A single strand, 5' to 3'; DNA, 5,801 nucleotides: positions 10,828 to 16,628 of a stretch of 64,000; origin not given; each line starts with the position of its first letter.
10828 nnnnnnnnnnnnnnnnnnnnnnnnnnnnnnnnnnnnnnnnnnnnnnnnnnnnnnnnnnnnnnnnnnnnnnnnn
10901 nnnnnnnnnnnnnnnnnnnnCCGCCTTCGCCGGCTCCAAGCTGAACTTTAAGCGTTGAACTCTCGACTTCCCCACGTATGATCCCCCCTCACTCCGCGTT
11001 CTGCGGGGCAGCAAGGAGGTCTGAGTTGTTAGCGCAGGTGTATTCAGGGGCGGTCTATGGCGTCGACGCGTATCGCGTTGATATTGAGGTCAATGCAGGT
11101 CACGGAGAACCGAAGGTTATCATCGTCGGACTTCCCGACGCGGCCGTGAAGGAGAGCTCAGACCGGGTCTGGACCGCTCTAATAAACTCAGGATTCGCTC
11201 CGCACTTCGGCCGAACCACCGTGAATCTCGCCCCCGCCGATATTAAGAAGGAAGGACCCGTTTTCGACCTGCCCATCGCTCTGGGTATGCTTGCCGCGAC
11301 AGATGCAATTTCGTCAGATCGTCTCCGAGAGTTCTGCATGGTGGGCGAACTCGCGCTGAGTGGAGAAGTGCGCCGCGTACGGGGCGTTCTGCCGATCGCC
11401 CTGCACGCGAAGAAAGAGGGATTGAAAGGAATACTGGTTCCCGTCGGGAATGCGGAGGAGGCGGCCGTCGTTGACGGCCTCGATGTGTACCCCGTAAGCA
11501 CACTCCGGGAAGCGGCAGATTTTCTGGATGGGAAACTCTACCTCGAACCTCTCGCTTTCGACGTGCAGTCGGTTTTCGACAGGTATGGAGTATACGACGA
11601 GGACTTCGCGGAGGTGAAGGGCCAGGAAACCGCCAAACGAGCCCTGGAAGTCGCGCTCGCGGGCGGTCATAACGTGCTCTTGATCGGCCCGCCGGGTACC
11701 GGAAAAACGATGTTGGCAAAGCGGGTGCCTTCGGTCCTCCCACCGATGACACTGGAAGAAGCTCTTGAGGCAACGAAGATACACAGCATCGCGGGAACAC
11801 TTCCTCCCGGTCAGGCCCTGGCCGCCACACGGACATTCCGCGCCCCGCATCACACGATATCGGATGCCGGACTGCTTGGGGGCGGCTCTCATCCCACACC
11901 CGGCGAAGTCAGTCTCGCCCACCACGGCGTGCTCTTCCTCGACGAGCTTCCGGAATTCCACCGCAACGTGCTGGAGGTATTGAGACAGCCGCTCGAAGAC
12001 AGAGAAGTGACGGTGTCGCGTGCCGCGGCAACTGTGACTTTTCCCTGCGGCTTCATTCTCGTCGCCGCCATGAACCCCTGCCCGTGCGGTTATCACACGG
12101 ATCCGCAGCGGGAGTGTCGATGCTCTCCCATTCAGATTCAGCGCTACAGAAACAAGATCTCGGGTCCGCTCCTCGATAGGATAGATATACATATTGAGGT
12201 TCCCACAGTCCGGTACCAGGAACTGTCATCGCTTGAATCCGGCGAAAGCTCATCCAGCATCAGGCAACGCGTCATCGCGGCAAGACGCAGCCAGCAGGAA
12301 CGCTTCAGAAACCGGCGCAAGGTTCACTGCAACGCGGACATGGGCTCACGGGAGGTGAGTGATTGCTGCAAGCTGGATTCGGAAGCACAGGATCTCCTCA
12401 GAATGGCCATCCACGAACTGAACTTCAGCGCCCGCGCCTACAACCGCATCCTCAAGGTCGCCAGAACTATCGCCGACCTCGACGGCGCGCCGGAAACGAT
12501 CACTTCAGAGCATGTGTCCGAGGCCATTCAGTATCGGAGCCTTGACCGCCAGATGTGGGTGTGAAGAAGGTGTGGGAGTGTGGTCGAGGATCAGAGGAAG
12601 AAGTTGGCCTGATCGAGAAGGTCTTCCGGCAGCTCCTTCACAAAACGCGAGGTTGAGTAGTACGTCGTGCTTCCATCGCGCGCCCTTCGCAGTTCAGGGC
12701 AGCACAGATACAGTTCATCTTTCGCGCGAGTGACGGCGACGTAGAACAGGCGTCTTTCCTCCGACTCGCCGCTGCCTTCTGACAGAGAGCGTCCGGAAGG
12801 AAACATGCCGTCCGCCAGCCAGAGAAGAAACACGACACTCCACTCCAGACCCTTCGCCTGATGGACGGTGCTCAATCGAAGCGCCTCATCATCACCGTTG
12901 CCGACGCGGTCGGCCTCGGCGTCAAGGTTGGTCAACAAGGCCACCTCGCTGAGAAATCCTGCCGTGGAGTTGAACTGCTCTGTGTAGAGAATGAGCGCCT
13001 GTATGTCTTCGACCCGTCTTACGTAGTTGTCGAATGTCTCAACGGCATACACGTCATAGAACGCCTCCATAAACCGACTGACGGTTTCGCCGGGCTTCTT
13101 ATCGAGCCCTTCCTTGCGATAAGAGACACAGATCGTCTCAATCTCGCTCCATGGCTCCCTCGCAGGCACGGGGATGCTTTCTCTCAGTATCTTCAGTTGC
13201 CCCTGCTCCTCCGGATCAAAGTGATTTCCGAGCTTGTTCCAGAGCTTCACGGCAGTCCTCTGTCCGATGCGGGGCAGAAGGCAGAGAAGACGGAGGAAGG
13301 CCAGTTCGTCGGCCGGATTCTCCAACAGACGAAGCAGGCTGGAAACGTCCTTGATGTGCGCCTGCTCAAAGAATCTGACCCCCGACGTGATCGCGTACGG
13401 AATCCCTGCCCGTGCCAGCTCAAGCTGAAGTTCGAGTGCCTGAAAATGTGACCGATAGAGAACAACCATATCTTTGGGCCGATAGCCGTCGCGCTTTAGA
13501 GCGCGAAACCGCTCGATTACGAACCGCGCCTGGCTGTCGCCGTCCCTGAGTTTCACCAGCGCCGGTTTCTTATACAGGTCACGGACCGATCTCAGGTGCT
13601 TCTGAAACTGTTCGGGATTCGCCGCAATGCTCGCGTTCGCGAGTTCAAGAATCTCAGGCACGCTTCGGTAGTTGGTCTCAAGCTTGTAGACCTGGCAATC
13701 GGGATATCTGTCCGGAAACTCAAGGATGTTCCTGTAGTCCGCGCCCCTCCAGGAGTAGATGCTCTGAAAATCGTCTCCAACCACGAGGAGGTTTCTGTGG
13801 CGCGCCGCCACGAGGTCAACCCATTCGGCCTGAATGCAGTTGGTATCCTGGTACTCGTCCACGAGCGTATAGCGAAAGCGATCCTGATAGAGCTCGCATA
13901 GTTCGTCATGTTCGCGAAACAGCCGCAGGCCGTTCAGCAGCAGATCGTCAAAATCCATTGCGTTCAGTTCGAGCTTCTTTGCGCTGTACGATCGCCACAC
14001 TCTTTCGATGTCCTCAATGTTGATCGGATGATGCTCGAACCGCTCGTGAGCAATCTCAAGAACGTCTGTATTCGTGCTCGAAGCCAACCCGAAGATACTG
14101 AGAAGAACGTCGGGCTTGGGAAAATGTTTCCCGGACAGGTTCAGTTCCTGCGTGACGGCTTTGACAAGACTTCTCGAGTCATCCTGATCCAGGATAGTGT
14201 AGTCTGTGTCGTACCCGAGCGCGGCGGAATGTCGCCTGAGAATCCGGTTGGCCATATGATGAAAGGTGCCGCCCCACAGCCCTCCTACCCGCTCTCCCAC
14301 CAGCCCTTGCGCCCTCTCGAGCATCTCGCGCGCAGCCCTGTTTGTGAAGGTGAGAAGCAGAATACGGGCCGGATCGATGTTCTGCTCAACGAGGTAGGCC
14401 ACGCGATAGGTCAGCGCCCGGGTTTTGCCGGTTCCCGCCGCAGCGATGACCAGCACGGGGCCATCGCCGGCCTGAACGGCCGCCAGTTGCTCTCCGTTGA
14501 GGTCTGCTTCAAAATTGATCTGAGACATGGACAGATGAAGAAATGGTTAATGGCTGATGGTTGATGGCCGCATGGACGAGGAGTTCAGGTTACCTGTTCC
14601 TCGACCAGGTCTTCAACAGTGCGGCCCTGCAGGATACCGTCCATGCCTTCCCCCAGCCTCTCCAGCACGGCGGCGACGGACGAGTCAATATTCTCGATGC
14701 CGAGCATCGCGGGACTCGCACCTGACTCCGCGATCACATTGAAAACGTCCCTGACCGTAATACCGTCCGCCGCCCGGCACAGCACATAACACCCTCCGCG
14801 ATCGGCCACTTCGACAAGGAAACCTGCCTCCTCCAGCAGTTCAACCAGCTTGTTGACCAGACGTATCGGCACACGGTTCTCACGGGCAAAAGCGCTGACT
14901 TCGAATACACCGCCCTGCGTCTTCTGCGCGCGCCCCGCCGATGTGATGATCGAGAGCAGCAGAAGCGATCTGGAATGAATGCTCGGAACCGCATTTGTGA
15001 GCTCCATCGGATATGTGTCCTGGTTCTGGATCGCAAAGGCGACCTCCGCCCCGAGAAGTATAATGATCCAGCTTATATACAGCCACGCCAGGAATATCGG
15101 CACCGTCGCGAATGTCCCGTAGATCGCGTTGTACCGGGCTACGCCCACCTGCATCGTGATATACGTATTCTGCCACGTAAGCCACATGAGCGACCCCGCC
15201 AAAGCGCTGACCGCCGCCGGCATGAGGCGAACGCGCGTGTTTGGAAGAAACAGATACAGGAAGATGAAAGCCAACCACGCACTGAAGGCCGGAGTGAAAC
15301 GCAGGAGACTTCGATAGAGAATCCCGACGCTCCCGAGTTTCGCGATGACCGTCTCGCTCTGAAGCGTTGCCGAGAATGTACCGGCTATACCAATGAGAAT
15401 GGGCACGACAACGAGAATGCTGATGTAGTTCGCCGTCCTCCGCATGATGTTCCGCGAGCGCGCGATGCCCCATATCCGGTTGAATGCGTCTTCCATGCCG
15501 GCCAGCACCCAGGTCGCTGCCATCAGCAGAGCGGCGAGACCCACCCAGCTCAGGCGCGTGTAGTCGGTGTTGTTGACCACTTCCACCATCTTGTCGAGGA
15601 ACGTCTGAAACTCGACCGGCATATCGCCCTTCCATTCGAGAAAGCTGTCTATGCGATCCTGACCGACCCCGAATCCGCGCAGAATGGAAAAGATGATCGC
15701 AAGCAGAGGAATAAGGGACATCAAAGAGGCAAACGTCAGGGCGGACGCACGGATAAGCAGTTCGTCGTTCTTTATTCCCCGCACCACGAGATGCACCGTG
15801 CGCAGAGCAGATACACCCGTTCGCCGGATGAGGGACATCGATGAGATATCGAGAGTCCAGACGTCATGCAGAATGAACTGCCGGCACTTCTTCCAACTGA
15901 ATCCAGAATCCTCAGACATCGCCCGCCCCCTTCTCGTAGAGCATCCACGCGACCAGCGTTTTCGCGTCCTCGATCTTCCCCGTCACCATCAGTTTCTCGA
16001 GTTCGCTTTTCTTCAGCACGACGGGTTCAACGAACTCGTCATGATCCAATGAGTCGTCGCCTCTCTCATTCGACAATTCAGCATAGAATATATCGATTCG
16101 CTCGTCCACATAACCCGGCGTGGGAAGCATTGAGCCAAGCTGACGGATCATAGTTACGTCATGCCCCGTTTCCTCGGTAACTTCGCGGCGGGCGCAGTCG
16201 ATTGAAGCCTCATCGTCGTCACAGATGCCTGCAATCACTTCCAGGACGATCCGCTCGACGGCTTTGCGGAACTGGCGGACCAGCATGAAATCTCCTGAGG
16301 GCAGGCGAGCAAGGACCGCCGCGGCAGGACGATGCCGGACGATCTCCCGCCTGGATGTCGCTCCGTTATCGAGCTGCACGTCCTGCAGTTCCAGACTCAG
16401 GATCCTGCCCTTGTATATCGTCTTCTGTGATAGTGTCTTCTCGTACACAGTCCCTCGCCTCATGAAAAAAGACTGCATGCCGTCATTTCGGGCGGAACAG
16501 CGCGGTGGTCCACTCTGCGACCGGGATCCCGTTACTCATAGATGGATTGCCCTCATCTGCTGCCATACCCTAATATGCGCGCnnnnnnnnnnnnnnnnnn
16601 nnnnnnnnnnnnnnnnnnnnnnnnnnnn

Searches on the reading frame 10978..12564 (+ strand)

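Call 64: search_protein_families(library=pfam, proteins=[window:10978-12564:+], max_evalue=0.01)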
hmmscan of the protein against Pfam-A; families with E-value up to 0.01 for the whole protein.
window:10978-12564:+ (528 aa): 16 families
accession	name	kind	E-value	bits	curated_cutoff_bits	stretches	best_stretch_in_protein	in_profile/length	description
PF01078.27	Mg_chelatase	-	1.6e-96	322.1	20.3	1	209-415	1-206/207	Magnesium chelatase, subunit ChlI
PF13541.12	ChlI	-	2e-41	141.1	27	1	36-158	1-121/121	Subunit ChlI of Mg-chelatase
PF13335.12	Mg_chelatase_C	-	1.7e-31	109.1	26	1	422-520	1-94/94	Magnesium chelatase, subunit ChlI C-terminal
PF07728.20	AAA_5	-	1.4e-11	45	22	1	232-369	1-125/139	AAA domain (dynein-related subfamily)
PF00493.29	MCM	-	1e-08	35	23.3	1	308-374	114-180/224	MCM P-loop domain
PF00158.32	Sigma54_activat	-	3.4e-06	27.3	20.2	1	221-345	13-123/168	Sigma-54 interaction domain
PF05496.18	RuvB_N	-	4.6e-06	26.9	27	0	210-250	6-53/159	Holliday junction DNA helicase RuvB P-loop domain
PF05362.19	Lon_C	-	1.1e-05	25.5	21.1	1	87-174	103-193/205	Lon protease (S16) C-terminal proteolytic domain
PF00004.35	AAA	-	2.8e-05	25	21.2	1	233-250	1-18/131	ATPase family associated with various cellular activities (AAA)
PF13191.12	AAA_16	-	0.00016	22.6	32.6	1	220-253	13-47/167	AAA ATPase domain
PF20030.5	bpMoxR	-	0.00019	21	27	1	220-254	21-55/205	MoxR domain in the MoxR-vWA-beta-propeller ternary systems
PF07724.20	AAA_2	-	0.00044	20.8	27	1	232-354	5-113/166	AAA domain (Cdc48 subfamily)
PF12775.13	AAA_7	-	0.0012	18.8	25.8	1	222-255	25-58/181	P-loop containing dynein motor region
PF13401.12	AAA_22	-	0.0018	19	27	0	232-254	7-29/130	AAA domain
PF20720.3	nSTAND3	-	0.005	17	27.2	1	226-249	13-36/155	Novel STAND NTPase 3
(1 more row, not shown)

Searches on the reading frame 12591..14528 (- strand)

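Call 10: search_protein_families(library=pfam, proteins=[window:12591-14528:-], max_evalue=0.001)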
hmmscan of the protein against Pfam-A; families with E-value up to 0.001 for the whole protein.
window:12591-14528:- (645 aa): 7 families
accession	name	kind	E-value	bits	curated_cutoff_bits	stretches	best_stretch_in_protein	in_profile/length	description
PF00580.27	UvrD-helicase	-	4.9e-75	253.1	23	1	10-275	1-270/271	UvrD/REP helicase N-terminal domain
PF13361.12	UvrD_C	-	6.3e-49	167.7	25.6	2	504-609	236-346/350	UvrD-like helicase C-terminal domain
PF13245.12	AAA_19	-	1.1e-18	68.1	25.1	1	16-259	3-132/134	AAA domain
PF13538.12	UvrD_C_2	-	6.6e-12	45.5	27.4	2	590-609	33-52/52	UvrD-like helicase C-terminal domain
PF01443.25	Viral_helicase1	-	2.1e-06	28.2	21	0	528-610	161-228/228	Viral superfamily 1 RNA helicase core domain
PF13604.12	AAA_30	-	1.8e-05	25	27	1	10-84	2-76/191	AAA domain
PF13087.12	AAA_12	-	0.00013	22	27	0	484-610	87-192/195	AAA domain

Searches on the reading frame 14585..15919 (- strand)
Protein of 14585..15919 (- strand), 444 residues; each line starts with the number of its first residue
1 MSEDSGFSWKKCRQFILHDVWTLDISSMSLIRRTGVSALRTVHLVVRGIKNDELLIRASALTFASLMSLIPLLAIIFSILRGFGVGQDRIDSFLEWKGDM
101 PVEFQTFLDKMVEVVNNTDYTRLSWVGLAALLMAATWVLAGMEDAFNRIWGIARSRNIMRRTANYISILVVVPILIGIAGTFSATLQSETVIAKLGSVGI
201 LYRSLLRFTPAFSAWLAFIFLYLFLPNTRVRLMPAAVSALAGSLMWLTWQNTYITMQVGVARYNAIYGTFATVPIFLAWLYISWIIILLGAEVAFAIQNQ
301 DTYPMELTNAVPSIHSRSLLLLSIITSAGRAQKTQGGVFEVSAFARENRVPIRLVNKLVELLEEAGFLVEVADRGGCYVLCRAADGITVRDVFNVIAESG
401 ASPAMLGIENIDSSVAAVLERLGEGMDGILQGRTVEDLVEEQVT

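Call 10: search_protein_families(library=pfam, proteins=[window:14585-15919:-], max_evalue=0.001)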
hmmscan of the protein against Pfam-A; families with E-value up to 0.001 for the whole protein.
window:14585-15919:- (444 aa): 2 families
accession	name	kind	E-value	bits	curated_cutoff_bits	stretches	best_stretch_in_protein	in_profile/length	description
PF03631.20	Virul_fac_BrkB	-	4.3e-50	171.2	33.7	1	51-300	2-258/259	Virulence factor BrkB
PF02082.26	Rrf2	-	2e-07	31.7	30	1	331-441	16-132/132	Iron-dependent Transcriptional regulator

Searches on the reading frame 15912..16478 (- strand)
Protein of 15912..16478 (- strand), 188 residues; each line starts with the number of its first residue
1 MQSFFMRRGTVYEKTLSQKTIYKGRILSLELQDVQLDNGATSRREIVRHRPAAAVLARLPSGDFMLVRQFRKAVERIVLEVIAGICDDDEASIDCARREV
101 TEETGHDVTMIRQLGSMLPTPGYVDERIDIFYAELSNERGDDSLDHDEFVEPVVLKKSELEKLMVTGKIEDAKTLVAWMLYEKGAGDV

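Call 10: search_protein_families(library=pfam, proteins=[window:15912-16478:-], max_evalue=0.001)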
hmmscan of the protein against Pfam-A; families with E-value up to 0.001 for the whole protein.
window:15912-16478:- (188 aa): 1 family
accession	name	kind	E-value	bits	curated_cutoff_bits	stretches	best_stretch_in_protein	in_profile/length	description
PF00293.34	NUDIX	-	5.1e-12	46.4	21.1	1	49-160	2-118/134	NUDIX domain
